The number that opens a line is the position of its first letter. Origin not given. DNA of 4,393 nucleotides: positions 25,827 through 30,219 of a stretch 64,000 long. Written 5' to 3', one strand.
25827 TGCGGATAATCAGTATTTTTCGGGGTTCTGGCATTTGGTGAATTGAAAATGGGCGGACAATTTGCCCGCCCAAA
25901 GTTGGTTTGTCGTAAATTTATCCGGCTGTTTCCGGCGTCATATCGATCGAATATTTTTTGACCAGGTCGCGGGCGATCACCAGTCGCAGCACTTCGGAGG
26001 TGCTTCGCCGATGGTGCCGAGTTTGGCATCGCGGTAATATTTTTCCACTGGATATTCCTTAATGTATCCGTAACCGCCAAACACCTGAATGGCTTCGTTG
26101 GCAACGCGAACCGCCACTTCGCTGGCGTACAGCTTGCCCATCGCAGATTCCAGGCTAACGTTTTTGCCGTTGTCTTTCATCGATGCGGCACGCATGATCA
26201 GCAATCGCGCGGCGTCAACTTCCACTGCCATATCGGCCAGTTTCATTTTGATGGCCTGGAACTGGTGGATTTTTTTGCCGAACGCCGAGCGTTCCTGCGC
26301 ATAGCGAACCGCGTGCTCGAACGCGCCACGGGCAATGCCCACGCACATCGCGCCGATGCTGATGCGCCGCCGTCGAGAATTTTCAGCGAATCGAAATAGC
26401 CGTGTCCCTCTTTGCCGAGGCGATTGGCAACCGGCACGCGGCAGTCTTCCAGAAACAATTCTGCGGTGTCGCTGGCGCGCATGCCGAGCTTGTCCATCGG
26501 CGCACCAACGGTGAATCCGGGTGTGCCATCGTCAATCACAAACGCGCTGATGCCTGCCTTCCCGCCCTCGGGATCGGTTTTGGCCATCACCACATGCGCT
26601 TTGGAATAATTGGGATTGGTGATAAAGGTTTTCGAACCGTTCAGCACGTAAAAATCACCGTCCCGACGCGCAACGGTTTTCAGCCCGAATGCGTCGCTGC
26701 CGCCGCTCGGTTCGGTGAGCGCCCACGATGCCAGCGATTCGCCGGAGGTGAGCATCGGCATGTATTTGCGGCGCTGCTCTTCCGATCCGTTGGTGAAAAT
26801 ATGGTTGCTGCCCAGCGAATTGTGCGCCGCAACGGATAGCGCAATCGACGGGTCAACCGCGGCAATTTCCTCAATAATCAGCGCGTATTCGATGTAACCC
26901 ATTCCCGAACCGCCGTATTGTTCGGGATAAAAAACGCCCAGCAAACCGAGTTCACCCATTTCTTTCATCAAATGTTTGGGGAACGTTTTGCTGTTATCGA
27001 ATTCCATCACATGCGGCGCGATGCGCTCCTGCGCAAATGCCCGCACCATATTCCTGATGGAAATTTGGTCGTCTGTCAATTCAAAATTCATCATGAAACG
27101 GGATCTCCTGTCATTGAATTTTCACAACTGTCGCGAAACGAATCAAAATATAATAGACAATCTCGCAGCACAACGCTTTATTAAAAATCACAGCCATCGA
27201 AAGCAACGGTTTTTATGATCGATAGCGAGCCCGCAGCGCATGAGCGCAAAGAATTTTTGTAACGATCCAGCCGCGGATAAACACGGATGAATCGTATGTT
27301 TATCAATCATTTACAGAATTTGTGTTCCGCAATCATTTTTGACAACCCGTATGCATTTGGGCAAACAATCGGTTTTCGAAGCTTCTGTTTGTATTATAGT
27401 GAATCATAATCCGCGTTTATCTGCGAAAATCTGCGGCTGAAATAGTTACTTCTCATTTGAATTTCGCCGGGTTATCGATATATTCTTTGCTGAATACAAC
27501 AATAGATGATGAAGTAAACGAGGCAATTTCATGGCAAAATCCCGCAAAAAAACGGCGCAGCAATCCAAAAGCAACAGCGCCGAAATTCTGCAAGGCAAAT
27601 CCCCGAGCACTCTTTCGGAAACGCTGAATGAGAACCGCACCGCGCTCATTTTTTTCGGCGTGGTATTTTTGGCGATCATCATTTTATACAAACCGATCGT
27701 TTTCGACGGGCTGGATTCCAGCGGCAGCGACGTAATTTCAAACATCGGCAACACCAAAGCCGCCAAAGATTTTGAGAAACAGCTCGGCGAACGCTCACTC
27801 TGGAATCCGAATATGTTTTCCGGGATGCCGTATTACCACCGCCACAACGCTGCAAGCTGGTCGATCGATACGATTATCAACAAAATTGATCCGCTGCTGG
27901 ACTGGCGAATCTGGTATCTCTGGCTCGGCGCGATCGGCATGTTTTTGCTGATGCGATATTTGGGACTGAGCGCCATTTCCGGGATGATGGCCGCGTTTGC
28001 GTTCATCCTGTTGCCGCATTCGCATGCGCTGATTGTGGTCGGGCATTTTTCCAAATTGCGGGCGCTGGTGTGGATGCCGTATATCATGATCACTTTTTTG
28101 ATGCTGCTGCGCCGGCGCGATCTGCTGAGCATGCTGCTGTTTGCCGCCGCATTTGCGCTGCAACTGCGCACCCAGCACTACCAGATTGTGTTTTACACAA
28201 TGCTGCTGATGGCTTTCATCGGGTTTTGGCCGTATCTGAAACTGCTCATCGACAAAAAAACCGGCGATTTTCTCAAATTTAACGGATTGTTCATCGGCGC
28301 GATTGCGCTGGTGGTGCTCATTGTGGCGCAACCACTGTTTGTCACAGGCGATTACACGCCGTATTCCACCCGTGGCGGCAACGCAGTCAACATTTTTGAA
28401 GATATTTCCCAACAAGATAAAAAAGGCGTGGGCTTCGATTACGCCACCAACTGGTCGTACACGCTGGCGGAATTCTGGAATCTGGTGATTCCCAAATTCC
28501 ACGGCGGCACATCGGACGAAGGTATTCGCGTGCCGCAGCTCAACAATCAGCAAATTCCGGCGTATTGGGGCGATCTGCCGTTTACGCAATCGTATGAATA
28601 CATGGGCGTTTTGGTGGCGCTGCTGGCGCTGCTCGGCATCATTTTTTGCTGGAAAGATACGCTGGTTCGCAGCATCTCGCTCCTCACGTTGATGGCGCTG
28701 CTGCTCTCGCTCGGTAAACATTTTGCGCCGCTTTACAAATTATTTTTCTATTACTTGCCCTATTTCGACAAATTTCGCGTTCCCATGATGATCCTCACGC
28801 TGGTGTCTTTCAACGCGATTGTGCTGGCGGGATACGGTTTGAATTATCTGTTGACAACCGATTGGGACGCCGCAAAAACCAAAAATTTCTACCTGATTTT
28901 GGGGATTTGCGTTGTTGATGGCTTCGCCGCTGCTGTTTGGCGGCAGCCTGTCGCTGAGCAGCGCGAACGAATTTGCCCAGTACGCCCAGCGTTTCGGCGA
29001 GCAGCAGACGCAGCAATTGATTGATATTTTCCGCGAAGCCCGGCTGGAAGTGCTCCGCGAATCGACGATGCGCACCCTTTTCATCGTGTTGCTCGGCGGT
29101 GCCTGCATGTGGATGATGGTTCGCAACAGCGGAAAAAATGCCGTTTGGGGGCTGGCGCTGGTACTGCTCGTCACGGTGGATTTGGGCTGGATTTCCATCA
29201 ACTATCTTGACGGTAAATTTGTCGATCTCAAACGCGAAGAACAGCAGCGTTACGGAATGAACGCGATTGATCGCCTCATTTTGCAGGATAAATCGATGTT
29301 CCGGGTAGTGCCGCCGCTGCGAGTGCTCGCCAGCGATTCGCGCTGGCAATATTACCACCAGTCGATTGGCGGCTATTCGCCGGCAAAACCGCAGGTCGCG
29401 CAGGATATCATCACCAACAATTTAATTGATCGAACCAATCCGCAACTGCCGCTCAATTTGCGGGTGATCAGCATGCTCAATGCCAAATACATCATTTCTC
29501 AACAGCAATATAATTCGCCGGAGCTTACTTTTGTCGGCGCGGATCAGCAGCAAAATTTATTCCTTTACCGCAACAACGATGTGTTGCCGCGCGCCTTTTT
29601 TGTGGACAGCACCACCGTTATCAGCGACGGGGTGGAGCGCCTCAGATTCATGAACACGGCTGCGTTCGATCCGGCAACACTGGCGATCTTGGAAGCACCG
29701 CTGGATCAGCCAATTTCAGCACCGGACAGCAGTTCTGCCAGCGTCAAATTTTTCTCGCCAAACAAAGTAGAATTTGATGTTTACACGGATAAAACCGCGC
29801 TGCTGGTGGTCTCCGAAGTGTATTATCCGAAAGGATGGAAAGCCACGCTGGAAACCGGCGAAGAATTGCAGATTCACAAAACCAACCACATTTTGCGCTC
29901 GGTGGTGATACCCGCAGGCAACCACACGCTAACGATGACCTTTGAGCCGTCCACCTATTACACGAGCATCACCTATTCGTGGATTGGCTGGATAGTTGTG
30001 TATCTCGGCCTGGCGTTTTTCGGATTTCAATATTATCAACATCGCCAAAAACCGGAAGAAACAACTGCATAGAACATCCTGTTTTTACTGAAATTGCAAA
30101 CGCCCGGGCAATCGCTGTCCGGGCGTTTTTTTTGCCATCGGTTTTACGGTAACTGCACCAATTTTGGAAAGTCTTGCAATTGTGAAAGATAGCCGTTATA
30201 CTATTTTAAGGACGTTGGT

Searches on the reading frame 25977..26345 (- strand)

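Call 72: search_protein_families(library=pfam, proteins=[window:25977-26345:-], max_evalue=0.001)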
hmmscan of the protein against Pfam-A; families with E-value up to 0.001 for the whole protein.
window:25977-26345:- (122 aa): 4 families
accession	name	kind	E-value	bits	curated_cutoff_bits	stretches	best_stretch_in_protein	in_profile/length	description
PF00441.29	Acyl-CoA_dh_1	-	8.6e-40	136.8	22.4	1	1-114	22-135/150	Acyl-CoA dehydrogenase, C-terminal domain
PF08028.16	Acyl-CoA_dh_2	-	1.4e-24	87.3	22.7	1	2-111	8-127/134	Acyl-CoA dehydrogenase, C-terminal domain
PF21263.2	Acyl-CoA-dh_C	-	4e-05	24.3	27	1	21-87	16-76/96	Acyl-CoA dehydrogenase, C-terminal domain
PF21343.2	ACAD9-ACADV_C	-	4.3e-05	24.3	27.8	1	21-84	27-91/120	ACAD9/ACADV, C-terminal domain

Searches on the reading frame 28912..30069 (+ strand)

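Call 72: search_protein_families(library=pfam, proteins=[window:28912-30069:+], max_evalue=0.001)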
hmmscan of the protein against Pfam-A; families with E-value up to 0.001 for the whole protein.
window:28912-30069:+ (386 aa): 1 family
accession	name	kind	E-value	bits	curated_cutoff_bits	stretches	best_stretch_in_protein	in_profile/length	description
PF09586.16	YfhO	-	4.8e-10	38.9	28.5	1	274-354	754-833/835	Bacterial membrane protein YfhO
